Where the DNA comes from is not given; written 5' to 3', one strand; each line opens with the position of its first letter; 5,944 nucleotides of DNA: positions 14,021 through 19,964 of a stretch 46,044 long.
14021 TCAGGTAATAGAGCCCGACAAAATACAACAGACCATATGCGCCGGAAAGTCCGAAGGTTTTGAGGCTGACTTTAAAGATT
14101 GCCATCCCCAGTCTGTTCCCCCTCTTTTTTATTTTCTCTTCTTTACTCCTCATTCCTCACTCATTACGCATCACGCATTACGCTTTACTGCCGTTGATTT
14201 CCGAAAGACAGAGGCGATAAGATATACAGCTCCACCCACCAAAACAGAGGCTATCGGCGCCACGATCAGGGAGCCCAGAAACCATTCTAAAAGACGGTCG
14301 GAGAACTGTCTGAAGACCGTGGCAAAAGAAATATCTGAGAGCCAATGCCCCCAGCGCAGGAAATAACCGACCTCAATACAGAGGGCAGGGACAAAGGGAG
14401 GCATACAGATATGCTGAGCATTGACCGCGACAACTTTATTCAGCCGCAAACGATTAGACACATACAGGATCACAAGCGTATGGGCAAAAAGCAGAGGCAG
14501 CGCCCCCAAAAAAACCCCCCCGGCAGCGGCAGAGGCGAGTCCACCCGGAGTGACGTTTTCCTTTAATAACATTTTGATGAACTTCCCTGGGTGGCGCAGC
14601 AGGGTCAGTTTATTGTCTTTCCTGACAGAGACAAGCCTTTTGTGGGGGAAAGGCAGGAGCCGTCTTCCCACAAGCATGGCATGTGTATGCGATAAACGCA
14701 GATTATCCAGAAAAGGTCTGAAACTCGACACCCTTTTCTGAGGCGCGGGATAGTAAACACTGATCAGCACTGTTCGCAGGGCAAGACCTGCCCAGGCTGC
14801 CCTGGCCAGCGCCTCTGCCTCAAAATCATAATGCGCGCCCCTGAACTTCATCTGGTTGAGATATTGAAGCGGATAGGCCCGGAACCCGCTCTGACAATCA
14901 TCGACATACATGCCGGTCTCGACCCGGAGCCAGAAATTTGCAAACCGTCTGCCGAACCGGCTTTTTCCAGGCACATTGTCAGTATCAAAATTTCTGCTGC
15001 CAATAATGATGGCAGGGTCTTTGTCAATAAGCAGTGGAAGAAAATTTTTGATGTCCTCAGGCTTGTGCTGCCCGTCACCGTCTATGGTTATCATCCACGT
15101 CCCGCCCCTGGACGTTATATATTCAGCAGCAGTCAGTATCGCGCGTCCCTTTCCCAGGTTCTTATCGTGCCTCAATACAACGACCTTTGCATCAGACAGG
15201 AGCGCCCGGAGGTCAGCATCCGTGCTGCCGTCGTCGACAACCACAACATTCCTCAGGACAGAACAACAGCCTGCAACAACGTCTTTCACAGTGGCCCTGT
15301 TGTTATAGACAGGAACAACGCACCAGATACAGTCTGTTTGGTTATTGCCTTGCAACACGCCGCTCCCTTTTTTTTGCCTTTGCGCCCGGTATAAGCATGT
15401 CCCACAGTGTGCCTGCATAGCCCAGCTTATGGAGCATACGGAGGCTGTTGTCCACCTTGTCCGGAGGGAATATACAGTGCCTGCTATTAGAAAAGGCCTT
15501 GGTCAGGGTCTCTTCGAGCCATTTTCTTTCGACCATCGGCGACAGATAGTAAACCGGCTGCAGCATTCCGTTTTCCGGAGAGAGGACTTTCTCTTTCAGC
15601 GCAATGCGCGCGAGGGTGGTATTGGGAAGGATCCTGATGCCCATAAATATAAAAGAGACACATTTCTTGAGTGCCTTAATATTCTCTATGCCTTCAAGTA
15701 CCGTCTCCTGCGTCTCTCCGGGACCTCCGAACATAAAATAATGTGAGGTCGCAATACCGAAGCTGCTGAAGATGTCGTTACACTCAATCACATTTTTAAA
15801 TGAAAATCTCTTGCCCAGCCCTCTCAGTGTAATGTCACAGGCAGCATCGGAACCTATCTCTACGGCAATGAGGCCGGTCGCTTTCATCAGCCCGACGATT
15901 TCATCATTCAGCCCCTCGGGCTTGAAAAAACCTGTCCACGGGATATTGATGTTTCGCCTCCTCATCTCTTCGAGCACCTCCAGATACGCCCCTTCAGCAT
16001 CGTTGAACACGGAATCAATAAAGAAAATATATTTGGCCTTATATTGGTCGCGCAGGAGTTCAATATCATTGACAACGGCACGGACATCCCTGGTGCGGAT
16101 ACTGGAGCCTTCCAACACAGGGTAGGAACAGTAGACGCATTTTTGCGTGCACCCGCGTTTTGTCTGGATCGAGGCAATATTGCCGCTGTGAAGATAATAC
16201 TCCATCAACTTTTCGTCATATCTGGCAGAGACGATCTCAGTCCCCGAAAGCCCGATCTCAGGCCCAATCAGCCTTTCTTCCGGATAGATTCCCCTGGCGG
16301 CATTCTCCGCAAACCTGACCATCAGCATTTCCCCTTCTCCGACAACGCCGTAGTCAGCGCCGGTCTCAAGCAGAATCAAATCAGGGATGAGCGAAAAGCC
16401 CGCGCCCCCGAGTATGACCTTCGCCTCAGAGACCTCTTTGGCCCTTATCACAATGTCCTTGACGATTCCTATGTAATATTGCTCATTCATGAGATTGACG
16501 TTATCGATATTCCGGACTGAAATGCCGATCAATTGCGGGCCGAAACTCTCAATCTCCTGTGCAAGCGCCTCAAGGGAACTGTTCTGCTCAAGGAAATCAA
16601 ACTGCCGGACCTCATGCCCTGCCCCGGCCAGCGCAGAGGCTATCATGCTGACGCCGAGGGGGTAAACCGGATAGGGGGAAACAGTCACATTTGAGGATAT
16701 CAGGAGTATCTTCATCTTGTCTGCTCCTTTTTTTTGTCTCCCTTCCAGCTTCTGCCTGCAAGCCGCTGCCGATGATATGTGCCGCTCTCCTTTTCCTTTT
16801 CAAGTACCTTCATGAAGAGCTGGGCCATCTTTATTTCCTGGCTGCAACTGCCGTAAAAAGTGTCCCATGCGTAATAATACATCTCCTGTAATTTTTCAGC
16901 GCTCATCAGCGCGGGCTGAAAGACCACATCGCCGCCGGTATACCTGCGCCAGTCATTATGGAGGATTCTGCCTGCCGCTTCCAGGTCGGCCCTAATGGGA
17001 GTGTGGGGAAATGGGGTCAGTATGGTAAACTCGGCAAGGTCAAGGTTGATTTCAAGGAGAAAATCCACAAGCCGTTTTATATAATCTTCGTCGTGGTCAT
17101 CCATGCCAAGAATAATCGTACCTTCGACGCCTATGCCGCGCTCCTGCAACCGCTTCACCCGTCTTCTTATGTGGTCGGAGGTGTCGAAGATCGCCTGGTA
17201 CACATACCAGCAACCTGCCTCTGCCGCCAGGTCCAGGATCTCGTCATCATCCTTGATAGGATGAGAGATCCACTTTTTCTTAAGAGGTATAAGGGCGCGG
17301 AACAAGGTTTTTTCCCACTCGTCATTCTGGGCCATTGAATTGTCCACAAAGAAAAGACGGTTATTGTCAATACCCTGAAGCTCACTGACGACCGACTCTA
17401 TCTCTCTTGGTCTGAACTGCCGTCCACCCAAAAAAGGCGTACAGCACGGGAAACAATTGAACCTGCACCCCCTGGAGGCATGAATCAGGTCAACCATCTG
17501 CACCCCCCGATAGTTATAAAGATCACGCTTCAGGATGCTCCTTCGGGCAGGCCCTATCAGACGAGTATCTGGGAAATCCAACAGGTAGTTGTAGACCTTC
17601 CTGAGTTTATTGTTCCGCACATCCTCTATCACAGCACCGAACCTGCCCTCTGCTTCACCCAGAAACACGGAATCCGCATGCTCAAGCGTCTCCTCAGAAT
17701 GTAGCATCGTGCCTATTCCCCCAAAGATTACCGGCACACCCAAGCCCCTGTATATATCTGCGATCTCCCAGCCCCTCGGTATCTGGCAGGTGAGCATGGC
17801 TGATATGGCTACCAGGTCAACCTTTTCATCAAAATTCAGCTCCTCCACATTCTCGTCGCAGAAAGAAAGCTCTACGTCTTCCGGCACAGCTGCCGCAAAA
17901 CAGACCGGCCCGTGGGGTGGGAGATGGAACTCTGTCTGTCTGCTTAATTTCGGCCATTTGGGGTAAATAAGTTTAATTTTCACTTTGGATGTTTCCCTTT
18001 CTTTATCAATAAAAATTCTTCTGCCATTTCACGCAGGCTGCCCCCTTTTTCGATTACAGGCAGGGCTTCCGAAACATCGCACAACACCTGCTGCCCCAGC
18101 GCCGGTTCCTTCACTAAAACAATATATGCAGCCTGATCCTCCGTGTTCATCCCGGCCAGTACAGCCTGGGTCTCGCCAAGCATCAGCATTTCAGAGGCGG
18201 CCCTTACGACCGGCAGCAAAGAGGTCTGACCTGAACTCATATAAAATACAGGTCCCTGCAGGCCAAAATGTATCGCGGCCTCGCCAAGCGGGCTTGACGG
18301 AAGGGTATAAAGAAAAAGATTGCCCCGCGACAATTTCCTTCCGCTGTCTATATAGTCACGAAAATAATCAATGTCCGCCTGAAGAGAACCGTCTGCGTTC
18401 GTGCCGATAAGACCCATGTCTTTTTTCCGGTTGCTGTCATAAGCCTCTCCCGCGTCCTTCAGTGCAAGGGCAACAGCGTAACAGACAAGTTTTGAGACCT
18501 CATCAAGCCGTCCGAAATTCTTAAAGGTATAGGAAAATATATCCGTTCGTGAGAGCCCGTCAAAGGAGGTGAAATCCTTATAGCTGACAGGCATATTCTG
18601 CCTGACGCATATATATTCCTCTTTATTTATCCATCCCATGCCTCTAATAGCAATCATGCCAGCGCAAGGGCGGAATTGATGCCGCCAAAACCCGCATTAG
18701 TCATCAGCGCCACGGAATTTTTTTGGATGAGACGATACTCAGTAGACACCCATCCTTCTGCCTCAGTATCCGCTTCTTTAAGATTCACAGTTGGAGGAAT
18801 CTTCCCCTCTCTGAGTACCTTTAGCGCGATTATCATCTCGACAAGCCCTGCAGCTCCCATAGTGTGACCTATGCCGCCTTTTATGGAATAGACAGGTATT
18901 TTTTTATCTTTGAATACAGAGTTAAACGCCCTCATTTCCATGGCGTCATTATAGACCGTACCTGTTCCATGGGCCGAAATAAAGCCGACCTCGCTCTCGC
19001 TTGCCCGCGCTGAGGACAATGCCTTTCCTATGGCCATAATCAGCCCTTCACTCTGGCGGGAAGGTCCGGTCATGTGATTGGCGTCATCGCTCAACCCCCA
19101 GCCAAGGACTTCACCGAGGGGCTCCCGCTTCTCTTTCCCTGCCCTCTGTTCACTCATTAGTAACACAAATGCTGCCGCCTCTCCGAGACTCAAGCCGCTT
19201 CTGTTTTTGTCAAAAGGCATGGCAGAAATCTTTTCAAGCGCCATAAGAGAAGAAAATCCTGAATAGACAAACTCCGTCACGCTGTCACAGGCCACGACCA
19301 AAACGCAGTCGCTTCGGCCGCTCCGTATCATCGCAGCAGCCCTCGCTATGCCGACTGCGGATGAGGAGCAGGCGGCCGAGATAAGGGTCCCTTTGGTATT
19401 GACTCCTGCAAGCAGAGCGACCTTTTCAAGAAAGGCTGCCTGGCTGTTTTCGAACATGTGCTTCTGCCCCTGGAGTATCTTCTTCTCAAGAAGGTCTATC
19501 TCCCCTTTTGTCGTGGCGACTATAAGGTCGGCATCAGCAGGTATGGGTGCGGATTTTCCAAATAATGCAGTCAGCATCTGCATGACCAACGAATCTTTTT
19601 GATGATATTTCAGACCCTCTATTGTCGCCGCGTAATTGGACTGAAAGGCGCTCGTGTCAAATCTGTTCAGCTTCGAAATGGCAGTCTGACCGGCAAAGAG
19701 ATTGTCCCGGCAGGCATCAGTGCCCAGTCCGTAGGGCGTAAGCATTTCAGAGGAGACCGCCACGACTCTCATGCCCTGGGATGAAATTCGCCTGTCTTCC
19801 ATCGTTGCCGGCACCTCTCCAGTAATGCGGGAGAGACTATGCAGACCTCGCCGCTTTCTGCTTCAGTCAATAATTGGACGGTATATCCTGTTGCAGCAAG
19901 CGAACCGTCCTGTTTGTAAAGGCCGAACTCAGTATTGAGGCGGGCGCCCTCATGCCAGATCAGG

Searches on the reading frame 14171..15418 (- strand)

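Call 6: search_protein_families(library=pfam, proteins=[window:14171-15418:-], max_evalue=0.01)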
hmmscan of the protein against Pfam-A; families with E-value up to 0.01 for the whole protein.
window:14171-15418:- (415 aa): 3 families
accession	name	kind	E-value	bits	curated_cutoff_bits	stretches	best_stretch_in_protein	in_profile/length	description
PF00535.33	Glycos_transf_2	-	3.3e-21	76.4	23.3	1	33-157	2-130/168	Glycosyl transferase family 2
PF09835.14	DUF2062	-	8.6e-11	42.4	27.4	1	278-407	5-143/147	Uncharacterized protein conserved in bacteria (DUF2062)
PF13704.12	Glyco_tranf_2_4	-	0.0035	18.3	27.5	1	56-115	20-81/98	Glycosyl transferase family 2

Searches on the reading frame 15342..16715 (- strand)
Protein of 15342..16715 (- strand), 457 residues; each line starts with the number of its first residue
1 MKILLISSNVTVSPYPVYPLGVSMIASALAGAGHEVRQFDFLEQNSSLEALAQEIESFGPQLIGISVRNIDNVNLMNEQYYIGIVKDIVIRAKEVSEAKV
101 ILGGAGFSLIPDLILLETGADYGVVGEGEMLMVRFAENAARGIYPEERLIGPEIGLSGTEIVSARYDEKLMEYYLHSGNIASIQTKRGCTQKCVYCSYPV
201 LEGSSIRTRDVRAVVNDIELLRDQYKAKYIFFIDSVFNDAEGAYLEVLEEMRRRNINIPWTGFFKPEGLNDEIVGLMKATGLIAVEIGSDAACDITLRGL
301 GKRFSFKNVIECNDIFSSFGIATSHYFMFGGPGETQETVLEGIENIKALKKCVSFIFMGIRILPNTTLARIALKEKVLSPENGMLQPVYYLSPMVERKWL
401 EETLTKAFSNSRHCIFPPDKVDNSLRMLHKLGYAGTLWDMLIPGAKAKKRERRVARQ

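Call 6: search_protein_families(library=pfam, proteins=[window:15342-16715:-], max_evalue=0.01)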
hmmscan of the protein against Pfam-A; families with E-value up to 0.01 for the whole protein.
window:15342-16715:- (457 aa): 2 families
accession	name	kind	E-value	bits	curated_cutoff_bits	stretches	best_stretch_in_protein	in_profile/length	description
PF02310.24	B12-binding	-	2.4e-18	66.6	32.1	1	10-132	5-117/121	B12 binding domain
PF04055.27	Radical_SAM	-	8.6e-16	59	29.5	1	185-341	3-161/166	Radical SAM superfamily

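Call 54: search_protein_families(library=ncbifam, proteins=[window:15342-16715:-], max_evalue=0.00001)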
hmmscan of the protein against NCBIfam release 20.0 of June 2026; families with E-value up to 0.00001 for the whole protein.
window:15342-16715:- (457 aa): 17 families
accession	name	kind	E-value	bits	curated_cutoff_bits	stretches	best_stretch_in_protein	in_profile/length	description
TIGR04072.2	rSAM_ladder_B12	equivalog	1.6e-187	623.6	360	1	2-442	1-442/443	lipid biosynthesis B12-binding/radical SAM protein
TIGR04385.1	B12_rSAM_cofa1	equivalog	1.8e-62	212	450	2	182-390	197-412/438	B12 lower ligand biosynthesis radical SAM protein BzaD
TIGR04428.1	B12_rSAM_trp_MT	equivalog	2.6e-36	125.1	500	2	171-370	208-419/558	tryptophan 2-C-methyltransferase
TIGR04479.1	bcpD_PhpK_rSAM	subfamily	6.5e-26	90.8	600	1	177-348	238-408/504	PhpK family radical SAM P-methyltransferase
NF045585.1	rSAM_slr0320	equivalog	1.3e-22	80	775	1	85-407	125-470/511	photosystem II high light acclimation radical SAM protein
TIGR04013.1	B12_SAM_MJ_1487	hypoth_equivalog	1.2e-18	67.2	251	1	85-368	59-353/382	TIGR04013 family B12-binding domain/radical SAM domain-containing protein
TIGR04295.1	B12_rSAM_oligo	hypoth_equivalog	5.2e-17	61.6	400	1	16-294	22-306/422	TIGR04295 family B12-binding domain-containing radical SAM protein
TIGR03471.1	HpnJ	equivalog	5.5e-17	61.8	577.6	1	180-353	197-369/472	hopanoid biosynthesis associated radical SAM protein HpnJ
TIGR04367.1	HpnR_B12_rSAM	equivalog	1.3e-16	60.3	650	1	18-322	21-326/490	hopanoid C-3 methylase HpnR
TIGR02026.1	BchE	equivalog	8.9e-16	57.8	481.35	1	167-344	181-360/497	magnesium-protoporphyrin IX monomethyl ester anaerobic oxidative cyclase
TIGR04014.1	B12_SAM_MJ_0865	equivalog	2.5e-15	56.2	360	1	85-375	57-361/434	methyl-coenzyme M reductase glutamine C-methyltransferase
NF033070.1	rSAM_AprD4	equivalog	4.5e-15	55.5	500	1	176-375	192-393/456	AprD4 family radical SAM diol-dehydratase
NF038361.1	rSAM_Sden_1168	equivalog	1.6e-10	40.2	575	1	179-373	281-474/560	Sden_1168 family B12-binding radical SAM P-methyltransferase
NF050148.1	rSAM_ApyD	equivalog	3e-09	35.8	750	1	182-338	201-355/645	RiPP biosynthesis radical SAM protein ApyD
NF040542.1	rSAM_RCCLKC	equivalog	6.5e-08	32.1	450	1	165-255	164-254/423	arsinothricin biosynthesis radical SAM protein ArsL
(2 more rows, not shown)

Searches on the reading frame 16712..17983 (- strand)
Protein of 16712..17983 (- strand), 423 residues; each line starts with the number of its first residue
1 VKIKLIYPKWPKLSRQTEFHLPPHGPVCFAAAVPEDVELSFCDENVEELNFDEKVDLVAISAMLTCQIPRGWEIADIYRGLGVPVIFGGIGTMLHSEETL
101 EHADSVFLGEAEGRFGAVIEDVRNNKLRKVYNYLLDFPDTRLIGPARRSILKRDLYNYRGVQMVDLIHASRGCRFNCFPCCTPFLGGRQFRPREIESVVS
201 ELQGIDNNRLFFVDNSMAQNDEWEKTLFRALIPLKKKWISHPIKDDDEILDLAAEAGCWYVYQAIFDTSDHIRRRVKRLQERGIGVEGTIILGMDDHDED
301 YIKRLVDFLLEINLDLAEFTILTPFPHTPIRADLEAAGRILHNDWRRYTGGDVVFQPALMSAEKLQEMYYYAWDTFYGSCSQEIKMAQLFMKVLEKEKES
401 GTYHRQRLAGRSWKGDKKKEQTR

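Call 6: search_protein_families(library=pfam, proteins=[window:16712-17983:-], max_evalue=0.01)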
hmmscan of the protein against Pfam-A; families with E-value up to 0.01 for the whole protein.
window:16712-17983:- (423 aa): 2 families
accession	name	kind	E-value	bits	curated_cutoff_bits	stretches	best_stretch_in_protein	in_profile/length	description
PF02310.24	B12-binding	-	2.9e-08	34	32.1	1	43-118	40-120/121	B12 binding domain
PF04055.27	Radical_SAM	-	2.3e-06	28.3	29.5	1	170-308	4-165/166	Radical SAM superfamily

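Call 54: search_protein_families(library=ncbifam, proteins=[window:16712-17983:-], max_evalue=0.00001)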
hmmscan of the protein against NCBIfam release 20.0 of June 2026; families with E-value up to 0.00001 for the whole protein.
window:16712-17983:- (423 aa): 8 families
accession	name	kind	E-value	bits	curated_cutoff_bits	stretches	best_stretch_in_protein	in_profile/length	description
TIGR04013.1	B12_SAM_MJ_1487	hypoth_equivalog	1.4e-14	53.8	251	1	42-204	31-191/382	TIGR04013 family B12-binding domain/radical SAM domain-containing protein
TIGR04072.2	rSAM_ladder_B12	equivalog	1.7e-12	46.7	360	1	80-221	95-241/443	lipid biosynthesis B12-binding/radical SAM protein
TIGR03471.1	HpnJ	equivalog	1.4e-11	44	577.6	1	167-367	200-418/472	hopanoid biosynthesis associated radical SAM protein HpnJ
TIGR04367.1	HpnR_B12_rSAM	equivalog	2.9e-08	32.7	650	1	54-216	60-238/490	hopanoid C-3 methylase HpnR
TIGR02026.1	BchE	equivalog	4e-08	32.6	481.35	1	154-367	183-418/497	magnesium-protoporphyrin IX monomethyl ester anaerobic oxidative cyclase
TIGR04479.1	bcpD_PhpK_rSAM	subfamily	4.7e-08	31.9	600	1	154-282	231-379/504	PhpK family radical SAM P-methyltransferase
TIGR04014.1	B12_SAM_MJ_0865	equivalog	8.6e-08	31.4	360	0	158-205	156-201/434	methyl-coenzyme M reductase glutamine C-methyltransferase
TIGR04428.1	B12_rSAM_trp_MT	equivalog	1.1e-06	27.4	500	0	157-274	210-337/558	tryptophan 2-C-methyltransferase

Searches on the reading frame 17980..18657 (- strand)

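Call 6: search_protein_families(library=pfam, proteins=[window:17980-18657:-], max_evalue=0.01)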
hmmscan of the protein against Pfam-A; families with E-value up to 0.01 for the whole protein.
window:17980-18657:- (225 aa): 1 family
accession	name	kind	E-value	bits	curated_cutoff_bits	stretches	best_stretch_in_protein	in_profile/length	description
PF00109.32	ketoacyl-synt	-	3.1e-09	37.3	20.8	1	37-169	72-199/252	Beta-ketoacyl synthase, N-terminal domain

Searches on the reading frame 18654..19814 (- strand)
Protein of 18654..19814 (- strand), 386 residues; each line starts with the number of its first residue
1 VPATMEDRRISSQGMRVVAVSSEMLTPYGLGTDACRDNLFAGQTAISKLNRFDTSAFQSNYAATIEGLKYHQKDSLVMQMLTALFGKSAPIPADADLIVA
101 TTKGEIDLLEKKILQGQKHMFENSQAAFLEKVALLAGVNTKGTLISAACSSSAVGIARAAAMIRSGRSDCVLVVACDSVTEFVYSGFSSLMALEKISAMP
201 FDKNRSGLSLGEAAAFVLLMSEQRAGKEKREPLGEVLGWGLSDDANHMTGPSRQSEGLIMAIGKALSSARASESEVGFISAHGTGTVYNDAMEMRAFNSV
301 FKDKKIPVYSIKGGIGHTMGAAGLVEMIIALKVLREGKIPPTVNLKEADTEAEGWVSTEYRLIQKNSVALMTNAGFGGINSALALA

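Call 6: search_protein_families(library=pfam, proteins=[window:18654-19814:-], max_evalue=0.01)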
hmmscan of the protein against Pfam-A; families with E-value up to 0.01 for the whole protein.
window:18654-19814:- (386 aa): 4 families
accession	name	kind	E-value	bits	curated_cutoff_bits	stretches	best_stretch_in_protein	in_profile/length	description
PF02801.28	Ketoacyl-synt_C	-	2.9e-30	105.2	20.8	1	234-345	2-118/119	Beta-ketoacyl synthase, C-terminal domain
PF00109.32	ketoacyl-synt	-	1.7e-16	61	20.8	1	130-225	155-252/252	Beta-ketoacyl synthase, N-terminal domain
PF00108.29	Thiolase_N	-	1.5e-05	25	26.4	1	128-184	62-120/260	Thiolase, N-terminal domain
PF08545.16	ACP_syn_III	-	2.2e-05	24.7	24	1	145-183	3-41/80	3-Oxoacyl-[acyl-carrier-protein (ACP)] synthase III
